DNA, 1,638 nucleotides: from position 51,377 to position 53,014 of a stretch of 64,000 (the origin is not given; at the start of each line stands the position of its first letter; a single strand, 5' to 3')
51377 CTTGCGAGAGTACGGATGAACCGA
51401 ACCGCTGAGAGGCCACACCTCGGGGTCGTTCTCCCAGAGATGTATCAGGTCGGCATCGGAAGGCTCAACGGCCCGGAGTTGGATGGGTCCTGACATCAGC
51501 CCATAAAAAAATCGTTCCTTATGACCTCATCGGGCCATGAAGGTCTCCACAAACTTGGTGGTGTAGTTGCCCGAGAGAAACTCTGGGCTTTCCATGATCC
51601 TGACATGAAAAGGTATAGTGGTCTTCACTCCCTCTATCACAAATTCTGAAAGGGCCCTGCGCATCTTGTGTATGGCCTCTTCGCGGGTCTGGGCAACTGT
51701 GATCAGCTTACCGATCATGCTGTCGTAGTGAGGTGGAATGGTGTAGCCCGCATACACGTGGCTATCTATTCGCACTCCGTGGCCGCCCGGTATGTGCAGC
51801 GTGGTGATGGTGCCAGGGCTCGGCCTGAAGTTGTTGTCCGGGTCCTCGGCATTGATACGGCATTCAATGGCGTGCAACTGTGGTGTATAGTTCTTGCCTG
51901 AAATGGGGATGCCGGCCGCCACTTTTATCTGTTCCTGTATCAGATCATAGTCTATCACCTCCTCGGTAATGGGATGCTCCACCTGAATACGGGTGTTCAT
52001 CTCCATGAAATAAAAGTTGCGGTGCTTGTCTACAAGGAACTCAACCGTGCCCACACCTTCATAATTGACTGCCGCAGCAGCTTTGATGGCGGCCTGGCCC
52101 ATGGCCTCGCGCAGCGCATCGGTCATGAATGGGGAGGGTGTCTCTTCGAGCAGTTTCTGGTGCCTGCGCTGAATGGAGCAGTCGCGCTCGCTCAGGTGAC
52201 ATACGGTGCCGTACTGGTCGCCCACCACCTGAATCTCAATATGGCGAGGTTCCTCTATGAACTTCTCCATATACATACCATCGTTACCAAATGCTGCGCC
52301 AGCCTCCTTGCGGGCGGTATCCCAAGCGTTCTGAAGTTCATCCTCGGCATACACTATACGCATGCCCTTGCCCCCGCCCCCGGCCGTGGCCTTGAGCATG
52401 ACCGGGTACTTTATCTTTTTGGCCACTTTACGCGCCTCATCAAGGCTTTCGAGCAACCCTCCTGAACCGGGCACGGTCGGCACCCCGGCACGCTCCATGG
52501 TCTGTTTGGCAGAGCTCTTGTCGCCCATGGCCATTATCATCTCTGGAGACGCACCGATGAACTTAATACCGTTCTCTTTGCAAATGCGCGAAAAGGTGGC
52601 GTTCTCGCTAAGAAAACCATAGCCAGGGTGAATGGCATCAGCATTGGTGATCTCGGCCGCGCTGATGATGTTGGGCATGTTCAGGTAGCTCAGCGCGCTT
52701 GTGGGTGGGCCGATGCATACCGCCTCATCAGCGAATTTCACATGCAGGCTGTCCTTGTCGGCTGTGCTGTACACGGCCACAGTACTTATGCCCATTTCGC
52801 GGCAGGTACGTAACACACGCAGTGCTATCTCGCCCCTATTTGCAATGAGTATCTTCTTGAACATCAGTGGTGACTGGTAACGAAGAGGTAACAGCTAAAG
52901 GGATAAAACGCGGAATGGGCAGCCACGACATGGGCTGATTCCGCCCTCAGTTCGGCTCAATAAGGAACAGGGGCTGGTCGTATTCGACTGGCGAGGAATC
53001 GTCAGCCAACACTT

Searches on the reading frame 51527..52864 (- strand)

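Call 43: search_protein_families(library=ncbifam, proteins=[window:51527-52864:-])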
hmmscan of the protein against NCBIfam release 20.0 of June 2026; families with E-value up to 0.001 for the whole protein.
window:51527-52864:- (445 aa): 44 families (the best 25 are shown)
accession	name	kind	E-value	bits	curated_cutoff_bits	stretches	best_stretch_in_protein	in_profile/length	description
TIGR00514.1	accC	equivalog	5e-220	731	626.5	1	1-442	1-444/449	acetyl-CoA carboxylase biotin carboxylase subunit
NF006367.0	PRK08591.1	subfamily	6.3e-218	724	597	1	1-443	1-445/451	acetyl-CoA carboxylase biotin carboxylase subunit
NF004085.0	PRK05586.1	equivalog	2.1e-209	696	723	1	1-443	1-445/448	acetyl-CoA carboxylase biotin carboxylase subunit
NF006406.0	PRK08654.1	equivalog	1.6e-199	663.6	739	1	1-441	1-442/499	acetyl-CoA carboxylase biotin carboxylase subunit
NF006286.0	PRK08462.1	equivalog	4.4e-189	629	740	1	2-441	4-443/445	acetyl-CoA carboxylase biotin carboxylase subunit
NF009554.0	PRK12999.1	equivalog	1.4e-187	625.9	965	1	1-441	4-454/1147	pyruvate carboxylase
NF005525.0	PRK07178.1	equivalog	3.7e-175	583.1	768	1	1-441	1-441/471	acetyl-CoA carboxylase biotin carboxylase subunit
NF009471.0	PRK12833.1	equivalog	1.2e-173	578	686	1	3-444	6-449/467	acetyl-CoA carboxylase biotin carboxylase subunit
NF006287.0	PRK08463.1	equivalog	6.4e-170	566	775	1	1-443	1-445/479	acetyl-CoA carboxylase subunit A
TIGR01235.1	pyruv_carbox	equivalog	5.8e-163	544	1114.45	1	4-441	1-450/1143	pyruvate carboxylase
TIGR02712.1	urea_carbox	equivalog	7.2e-163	544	1303.85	1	2-443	1-443/1201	urea carboxylase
TIGR01369.1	CPSaseII_lrg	equivalog_domain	1.2e-18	66.2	1027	1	95-327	649-875/1052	carbamoyl-phosphate synthase (glutamine-hydrolyzing) large subunit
NF003671.0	PRK05294.1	equivalog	1.1e-15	56.3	599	1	95-329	646-874/1058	carbamoyl-phosphate synthase large subunit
TIGR00768.1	rimK_fam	subfamily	1.7e-15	57.1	143.4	1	81-296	54-258/276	RimK family alpha-L-glutamate ligase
TIGR01205.1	D_ala_D_alaTIGR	subfamily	3.4e-15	55.8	245.65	1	93-291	84-285/318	D-alanine--D-alanine ligase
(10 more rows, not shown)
